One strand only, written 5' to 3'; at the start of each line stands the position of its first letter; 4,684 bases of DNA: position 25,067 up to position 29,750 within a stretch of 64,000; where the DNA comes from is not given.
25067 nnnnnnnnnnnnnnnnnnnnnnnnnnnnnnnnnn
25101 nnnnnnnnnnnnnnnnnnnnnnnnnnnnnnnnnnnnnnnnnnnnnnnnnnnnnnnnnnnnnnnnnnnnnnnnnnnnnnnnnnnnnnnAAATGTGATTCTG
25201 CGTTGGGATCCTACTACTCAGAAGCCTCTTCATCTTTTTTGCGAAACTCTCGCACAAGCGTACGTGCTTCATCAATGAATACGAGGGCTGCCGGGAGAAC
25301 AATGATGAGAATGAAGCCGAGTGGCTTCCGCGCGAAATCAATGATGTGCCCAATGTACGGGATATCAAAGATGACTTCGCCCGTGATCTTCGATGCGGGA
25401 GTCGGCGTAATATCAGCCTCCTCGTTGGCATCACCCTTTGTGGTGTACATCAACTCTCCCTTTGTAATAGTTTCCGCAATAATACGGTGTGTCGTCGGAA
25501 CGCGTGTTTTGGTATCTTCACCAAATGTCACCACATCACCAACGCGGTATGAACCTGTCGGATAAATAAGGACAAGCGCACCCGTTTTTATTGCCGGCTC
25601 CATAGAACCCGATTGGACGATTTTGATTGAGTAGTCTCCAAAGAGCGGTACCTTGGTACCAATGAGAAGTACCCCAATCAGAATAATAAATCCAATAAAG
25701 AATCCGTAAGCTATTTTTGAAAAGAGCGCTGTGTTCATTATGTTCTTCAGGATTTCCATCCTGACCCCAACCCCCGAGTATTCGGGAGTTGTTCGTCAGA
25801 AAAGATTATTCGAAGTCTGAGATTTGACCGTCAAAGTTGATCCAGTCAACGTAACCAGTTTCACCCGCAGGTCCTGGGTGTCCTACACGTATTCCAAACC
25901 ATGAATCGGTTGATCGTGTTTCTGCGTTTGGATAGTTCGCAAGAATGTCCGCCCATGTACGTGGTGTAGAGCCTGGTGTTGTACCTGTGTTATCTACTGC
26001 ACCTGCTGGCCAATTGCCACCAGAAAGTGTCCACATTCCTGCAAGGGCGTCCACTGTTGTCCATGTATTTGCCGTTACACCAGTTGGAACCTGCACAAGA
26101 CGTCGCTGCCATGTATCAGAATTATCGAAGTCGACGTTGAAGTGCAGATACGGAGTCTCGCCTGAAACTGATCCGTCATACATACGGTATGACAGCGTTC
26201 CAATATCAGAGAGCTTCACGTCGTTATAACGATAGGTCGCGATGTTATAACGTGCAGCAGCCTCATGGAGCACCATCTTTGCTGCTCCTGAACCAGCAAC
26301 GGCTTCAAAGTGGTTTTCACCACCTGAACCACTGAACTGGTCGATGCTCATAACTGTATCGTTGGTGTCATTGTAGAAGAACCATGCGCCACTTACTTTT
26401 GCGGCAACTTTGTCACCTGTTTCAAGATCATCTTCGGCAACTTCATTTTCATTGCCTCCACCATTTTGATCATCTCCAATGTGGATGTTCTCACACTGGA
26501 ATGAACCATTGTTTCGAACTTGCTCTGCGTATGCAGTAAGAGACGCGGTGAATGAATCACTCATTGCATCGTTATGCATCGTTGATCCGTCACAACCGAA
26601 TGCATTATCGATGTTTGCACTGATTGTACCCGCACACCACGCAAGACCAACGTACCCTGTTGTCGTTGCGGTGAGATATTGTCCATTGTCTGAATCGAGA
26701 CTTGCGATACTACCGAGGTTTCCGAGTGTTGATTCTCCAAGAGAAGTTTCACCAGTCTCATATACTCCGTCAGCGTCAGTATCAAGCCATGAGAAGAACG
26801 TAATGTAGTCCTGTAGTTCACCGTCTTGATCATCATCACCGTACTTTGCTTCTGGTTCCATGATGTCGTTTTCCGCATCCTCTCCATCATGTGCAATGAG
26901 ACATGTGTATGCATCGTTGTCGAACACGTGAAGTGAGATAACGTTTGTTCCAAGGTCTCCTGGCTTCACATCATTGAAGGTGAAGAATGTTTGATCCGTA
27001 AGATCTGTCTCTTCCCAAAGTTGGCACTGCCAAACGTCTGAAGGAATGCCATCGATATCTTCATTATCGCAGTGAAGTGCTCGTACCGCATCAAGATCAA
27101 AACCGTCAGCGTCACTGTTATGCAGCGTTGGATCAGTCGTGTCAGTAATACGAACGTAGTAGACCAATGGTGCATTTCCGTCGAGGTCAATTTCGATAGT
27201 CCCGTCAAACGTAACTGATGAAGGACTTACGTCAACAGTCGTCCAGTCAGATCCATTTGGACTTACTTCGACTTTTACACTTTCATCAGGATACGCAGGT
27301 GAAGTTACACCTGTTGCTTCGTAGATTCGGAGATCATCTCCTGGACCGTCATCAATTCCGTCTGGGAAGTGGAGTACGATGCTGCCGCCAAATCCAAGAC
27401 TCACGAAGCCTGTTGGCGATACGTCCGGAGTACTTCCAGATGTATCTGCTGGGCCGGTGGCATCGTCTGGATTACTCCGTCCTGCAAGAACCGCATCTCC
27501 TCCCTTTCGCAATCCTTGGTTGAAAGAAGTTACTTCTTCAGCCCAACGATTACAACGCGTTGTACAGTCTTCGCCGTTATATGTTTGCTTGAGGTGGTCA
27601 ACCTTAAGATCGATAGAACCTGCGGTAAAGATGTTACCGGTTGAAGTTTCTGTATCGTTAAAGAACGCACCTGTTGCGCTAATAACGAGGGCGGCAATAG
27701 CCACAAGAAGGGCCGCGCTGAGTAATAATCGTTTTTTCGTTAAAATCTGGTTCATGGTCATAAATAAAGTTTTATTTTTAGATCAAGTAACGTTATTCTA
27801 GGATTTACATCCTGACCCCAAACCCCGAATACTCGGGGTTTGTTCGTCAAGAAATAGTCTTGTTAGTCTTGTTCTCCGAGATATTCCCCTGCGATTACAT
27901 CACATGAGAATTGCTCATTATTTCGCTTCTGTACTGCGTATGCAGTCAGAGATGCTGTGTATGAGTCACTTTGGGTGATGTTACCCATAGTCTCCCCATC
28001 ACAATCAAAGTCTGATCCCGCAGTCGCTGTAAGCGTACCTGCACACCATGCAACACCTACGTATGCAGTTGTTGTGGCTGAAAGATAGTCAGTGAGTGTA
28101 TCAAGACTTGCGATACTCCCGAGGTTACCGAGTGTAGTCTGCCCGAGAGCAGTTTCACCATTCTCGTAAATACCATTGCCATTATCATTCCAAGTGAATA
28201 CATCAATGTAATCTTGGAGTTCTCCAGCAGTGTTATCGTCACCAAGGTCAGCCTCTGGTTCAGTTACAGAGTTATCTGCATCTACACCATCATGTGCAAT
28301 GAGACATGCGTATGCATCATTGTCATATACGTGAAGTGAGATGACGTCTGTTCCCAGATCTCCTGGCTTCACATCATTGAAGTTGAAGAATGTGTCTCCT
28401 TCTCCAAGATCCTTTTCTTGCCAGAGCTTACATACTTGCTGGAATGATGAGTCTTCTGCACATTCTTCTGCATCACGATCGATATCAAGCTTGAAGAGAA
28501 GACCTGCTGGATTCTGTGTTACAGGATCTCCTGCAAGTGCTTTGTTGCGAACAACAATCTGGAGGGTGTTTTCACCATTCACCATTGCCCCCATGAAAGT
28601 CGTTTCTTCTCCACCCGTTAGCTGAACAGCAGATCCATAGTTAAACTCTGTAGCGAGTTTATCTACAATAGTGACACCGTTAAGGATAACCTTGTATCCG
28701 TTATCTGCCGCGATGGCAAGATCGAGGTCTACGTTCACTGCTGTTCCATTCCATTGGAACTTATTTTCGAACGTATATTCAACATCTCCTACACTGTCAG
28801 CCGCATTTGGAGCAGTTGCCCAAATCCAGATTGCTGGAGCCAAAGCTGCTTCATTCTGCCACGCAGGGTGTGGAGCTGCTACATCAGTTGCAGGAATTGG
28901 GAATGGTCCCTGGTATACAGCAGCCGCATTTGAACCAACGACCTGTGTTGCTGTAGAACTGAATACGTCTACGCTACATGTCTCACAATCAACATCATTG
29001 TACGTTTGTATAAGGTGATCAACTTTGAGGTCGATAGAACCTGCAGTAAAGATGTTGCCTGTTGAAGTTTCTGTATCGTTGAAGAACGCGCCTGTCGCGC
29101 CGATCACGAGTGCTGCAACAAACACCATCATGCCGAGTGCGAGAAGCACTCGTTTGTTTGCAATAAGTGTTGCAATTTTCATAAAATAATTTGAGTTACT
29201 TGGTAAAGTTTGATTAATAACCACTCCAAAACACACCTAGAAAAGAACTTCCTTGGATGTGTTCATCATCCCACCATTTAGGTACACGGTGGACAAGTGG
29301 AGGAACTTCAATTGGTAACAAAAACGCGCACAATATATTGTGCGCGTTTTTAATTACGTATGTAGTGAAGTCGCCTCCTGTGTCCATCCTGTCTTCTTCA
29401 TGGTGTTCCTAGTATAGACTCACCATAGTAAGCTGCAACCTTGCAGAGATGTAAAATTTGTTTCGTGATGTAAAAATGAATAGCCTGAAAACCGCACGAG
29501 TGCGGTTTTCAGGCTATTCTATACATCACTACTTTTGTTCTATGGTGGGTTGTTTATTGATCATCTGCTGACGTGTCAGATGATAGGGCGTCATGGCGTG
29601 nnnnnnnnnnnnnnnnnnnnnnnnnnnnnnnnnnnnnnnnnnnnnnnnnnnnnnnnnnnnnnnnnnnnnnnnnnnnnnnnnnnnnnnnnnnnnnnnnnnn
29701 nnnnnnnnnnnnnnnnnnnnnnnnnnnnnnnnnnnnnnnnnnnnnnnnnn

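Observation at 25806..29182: Two paralogous TasA-like genes with near-identical N-termini and divergent lengths (439 and 651 aa)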

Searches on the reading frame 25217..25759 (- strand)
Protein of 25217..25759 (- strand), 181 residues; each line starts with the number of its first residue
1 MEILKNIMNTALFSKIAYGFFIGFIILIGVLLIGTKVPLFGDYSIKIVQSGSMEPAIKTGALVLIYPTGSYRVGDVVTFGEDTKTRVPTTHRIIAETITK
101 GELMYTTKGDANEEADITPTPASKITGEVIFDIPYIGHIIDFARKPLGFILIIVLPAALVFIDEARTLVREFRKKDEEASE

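Call 4: search_protein_families(library=pfam, proteins=[window:25217-25759:-], max_evalue=0.01)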
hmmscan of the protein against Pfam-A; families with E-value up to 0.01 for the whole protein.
window:25217-25759:- (181 aa): 2 families
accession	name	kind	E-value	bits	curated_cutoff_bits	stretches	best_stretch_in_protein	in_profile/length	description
PF00717.28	Peptidase_S24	-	0.00038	20.6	23.3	1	48-86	40-78/116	Peptidase S24-like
PF10502.14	Peptidase_S26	-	0.0024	18.3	22.9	1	26-95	9-79/168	Signal peptidase, peptidase S26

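Call 5: search_protein_families(library=ncbifam, proteins=[window:25217-25759:-], max_evalue=0.01)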
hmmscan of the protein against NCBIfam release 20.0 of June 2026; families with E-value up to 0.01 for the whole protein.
window:25217-25759:- (181 aa): 3 families
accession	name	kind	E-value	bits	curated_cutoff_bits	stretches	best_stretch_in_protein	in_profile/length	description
NF046067.1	SigPepSipWBacil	equivalog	4.1e-32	111.3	190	1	13-178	4-175/189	signal peptidase I SipW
TIGR02228.1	sigpep_I_arch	equivalog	1.3e-29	103.1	51.85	1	20-165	8-155/158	signal peptidase I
TIGR02227.1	sigpep_I_bact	equivalog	6.3e-06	26.1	47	1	26-95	8-76/162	signal peptidase I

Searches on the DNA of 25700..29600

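Call 57: search_rna_families(source=window, start=25700, end=29600, threshold=evalue, max_evalue=1)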
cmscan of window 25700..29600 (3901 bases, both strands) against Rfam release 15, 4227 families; matches with E-value up to 1: 4.
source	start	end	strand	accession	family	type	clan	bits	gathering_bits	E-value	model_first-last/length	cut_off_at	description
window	29477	29520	+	RF03802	MIR5649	Gene; miRNA;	-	25.1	100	0.082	1-101/101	no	MIR5649 microRNA precursor family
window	29318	29380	-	RF00512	Leu_leader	Cis-reg; leader;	-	23.3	50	0.12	1-148/148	no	Leucine operon leader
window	29464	29529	+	RF00799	mir-354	Gene; miRNA;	-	22.4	50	0.15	1-109/109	no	mir-354 microRNA precursor family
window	27050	27118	-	RF03036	osmY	Gene; sRNA;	-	18.1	46.9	0.85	1-72/72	no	osmY RNA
